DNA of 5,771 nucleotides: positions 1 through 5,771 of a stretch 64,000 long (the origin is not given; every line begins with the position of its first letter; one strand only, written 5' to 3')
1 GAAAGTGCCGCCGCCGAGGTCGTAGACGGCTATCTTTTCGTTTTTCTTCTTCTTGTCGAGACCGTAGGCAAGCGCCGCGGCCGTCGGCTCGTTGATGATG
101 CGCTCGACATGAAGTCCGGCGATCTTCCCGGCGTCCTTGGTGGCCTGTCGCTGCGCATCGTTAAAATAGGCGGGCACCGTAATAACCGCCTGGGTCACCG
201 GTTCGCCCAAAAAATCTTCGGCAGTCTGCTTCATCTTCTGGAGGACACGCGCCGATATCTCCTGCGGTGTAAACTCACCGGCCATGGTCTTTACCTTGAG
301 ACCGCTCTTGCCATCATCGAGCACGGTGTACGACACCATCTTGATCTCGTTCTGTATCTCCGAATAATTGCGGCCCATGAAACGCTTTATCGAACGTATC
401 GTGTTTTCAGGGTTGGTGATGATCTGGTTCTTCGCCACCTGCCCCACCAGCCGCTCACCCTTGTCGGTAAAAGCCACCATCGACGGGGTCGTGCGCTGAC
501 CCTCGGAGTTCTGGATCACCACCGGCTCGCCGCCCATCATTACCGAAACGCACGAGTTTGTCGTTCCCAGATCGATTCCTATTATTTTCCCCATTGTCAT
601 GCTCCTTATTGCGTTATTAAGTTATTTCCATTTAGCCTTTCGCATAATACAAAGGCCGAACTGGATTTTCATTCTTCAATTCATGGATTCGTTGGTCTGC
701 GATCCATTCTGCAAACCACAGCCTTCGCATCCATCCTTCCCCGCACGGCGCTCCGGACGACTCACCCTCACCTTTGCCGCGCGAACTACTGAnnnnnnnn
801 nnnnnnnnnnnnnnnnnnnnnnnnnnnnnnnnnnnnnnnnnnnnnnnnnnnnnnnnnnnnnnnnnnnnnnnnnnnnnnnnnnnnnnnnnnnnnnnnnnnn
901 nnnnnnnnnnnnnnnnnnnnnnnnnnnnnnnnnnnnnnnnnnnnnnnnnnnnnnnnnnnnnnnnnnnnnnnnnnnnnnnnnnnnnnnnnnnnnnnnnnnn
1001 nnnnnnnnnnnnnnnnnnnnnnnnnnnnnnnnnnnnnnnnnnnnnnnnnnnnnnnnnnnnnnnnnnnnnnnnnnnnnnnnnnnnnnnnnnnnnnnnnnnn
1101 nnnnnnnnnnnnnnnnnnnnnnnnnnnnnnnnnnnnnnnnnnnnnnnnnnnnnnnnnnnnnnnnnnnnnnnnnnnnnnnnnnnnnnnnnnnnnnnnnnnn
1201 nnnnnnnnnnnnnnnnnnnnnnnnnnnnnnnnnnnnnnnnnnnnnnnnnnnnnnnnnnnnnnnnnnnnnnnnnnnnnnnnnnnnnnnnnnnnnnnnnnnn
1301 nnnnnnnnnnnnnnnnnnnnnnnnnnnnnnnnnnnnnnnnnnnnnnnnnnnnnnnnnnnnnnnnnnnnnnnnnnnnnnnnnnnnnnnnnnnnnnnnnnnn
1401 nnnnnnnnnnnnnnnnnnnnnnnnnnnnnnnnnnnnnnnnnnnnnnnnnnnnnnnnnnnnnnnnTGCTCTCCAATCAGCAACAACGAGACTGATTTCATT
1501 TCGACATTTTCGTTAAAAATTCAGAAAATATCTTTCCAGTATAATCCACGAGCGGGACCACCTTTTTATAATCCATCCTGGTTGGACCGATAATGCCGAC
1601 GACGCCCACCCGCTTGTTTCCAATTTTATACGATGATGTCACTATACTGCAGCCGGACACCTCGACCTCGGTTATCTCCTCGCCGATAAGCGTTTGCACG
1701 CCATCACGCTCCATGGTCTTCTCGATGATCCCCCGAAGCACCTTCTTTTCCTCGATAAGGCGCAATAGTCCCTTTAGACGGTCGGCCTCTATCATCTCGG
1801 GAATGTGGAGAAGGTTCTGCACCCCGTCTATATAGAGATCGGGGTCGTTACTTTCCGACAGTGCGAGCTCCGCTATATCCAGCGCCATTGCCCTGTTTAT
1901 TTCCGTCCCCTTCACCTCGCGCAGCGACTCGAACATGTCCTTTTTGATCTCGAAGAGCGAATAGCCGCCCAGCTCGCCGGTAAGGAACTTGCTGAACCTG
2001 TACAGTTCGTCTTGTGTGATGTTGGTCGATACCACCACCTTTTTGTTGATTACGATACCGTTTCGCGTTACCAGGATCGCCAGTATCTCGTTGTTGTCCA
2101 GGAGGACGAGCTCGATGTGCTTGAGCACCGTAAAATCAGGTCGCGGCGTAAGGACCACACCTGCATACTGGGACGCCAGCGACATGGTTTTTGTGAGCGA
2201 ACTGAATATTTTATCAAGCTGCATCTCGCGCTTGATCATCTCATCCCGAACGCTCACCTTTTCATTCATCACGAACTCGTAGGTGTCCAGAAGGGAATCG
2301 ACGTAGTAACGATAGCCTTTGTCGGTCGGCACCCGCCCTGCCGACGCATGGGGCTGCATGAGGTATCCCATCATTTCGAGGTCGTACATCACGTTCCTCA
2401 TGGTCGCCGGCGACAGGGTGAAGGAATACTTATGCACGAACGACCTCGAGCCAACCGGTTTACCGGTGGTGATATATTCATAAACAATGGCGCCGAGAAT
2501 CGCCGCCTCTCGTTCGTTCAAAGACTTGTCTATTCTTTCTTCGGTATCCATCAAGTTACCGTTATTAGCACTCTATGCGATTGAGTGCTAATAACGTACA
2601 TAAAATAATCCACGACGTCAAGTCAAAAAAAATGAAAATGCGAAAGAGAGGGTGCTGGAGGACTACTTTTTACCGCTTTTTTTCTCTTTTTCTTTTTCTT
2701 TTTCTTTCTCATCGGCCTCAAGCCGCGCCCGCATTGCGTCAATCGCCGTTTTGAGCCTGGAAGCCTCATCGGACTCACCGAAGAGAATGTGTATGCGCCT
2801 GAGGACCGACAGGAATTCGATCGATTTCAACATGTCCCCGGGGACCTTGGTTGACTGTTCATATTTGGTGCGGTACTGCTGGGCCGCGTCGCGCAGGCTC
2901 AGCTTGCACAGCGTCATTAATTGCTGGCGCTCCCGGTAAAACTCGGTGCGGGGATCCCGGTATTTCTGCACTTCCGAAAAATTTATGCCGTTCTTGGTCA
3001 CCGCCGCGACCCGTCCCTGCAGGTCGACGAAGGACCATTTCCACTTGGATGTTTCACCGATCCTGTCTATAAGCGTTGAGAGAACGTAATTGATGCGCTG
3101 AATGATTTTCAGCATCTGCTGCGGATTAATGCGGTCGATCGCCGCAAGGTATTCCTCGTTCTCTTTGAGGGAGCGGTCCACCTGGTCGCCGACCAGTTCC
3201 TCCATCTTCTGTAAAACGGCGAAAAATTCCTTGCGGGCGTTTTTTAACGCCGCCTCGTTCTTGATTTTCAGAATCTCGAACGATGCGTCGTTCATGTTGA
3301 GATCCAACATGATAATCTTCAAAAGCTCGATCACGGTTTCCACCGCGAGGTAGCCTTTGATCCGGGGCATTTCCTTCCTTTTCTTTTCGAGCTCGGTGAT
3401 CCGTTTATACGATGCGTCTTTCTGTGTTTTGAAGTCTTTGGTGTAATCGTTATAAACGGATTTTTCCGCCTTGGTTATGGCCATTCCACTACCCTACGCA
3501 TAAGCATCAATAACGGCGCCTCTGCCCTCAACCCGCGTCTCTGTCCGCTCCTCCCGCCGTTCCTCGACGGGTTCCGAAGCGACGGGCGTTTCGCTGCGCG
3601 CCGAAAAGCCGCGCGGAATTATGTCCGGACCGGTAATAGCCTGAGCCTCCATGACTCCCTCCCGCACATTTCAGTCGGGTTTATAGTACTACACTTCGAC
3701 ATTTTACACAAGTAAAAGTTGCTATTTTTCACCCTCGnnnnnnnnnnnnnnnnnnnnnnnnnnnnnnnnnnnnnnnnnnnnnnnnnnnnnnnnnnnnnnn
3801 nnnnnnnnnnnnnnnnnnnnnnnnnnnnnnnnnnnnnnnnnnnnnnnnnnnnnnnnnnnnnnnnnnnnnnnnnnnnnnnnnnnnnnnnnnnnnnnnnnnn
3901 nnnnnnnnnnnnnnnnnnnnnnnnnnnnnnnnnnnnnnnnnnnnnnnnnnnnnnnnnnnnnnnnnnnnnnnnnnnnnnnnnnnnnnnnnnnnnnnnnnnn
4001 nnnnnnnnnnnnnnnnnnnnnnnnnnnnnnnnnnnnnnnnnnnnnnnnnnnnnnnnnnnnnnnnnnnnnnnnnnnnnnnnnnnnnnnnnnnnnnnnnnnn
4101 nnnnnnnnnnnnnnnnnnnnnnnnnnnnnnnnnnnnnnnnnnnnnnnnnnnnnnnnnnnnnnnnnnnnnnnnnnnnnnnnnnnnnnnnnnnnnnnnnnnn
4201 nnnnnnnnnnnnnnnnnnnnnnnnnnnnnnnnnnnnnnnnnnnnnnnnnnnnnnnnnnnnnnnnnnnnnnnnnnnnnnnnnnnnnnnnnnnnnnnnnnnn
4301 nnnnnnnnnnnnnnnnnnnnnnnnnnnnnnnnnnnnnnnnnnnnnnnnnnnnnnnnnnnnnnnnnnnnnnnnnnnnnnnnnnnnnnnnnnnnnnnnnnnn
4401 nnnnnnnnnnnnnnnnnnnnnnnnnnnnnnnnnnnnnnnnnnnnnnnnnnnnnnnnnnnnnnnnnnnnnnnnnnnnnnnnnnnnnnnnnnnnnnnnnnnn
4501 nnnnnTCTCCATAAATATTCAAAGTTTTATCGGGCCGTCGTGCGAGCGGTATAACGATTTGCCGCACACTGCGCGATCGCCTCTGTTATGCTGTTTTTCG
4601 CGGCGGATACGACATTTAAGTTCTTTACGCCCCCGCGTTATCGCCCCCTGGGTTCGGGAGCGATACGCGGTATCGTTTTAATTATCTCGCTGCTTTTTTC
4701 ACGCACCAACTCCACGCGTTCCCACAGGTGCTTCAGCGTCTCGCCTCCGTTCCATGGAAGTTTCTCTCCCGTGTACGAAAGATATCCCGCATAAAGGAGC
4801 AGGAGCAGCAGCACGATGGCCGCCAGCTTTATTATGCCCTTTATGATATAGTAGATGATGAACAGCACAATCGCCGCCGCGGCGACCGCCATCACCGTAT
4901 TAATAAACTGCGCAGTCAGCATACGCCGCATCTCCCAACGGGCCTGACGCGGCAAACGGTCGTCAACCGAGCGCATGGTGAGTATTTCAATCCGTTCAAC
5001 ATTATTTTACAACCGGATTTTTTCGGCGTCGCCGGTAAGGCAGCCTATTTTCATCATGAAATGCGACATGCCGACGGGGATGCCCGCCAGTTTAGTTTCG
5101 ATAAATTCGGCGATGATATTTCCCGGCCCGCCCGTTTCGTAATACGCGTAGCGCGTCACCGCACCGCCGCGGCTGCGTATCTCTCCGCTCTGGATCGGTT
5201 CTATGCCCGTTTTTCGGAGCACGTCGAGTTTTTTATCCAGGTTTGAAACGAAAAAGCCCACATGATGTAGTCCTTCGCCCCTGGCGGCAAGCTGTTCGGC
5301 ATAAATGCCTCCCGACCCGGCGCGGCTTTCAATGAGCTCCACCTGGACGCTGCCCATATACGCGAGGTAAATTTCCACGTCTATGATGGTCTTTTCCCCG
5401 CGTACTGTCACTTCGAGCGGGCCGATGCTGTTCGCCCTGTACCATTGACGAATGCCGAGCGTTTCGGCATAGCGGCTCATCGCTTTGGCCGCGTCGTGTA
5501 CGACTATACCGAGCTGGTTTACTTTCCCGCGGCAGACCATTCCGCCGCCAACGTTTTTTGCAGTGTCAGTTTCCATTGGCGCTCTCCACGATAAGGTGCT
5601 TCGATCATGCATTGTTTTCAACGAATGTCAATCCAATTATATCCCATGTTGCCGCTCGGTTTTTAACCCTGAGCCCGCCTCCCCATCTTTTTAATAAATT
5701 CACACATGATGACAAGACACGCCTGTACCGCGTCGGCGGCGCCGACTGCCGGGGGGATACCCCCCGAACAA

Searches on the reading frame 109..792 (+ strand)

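Call 76: search_protein_families(library=pfam, proteins=[window:109-792:+], max_evalue=0.00001)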
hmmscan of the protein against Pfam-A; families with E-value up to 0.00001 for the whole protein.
window:109-792:+ (227 aa): 1 family
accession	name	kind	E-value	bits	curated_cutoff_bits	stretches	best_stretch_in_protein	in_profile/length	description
PF10712.14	NAD-GH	-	4e-39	135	22.8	1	2-162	413-576/576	NAD-specific glutamate dehydrogenase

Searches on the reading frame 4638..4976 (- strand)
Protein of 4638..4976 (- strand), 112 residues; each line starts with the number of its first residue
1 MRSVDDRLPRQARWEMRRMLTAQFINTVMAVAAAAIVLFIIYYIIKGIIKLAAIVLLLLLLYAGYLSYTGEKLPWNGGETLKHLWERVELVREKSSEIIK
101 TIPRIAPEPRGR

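Call 6: search_protein_families(library=pfam, proteins=[window:4638-4976:-], max_evalue=0.01)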
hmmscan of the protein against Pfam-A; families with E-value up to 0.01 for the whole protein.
window:4638-4976:- (112 aa): 0 families

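Call 7: search_protein_families(library=ncbifam, proteins=[window:4638-4976:-], max_evalue=0.01)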
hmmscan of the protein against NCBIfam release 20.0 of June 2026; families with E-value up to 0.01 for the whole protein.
window:4638-4976:- (112 aa): 1 family
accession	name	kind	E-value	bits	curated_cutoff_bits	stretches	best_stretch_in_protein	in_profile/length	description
NF004380.0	PRK05740.2-6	equivalog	0.0043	17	194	1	25-80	18-72/123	preprotein translocase subunit SecE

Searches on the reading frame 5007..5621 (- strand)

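Call 6: search_protein_families(library=pfam, proteins=[window:5007-5621:-], max_evalue=0.01)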
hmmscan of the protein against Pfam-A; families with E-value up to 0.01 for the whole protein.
window:5007-5621:- (204 aa): 3 families
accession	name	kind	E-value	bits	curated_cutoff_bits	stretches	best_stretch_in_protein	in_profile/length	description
PF13669.12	Glyoxalase_4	-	1.1e-19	71.1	27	1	35-151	1-101/109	Glyoxalase/Bleomycin resistance protein/Dioxygenase superfamily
PF00903.31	Glyoxalase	-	9.9e-05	23.2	20.6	1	34-143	2-96/121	Glyoxalase/Bleomycin resistance protein/Dioxygenase superfamily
PF13468.12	Glyoxalase_3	-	0.0076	16.8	25.1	0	118-152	1-36/176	Glyoxalase-like domain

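Call 7: search_protein_families(library=ncbifam, proteins=[window:5007-5621:-], max_evalue=0.01)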
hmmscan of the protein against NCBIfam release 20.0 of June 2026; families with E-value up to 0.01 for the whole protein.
window:5007-5621:- (204 aa): 1 family
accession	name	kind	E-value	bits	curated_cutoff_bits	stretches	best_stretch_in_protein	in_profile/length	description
TIGR03081.1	metmalonyl_epim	equivalog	2e-10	41.3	114.95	1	33-145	1-101/129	methylmalonyl-CoA epimerase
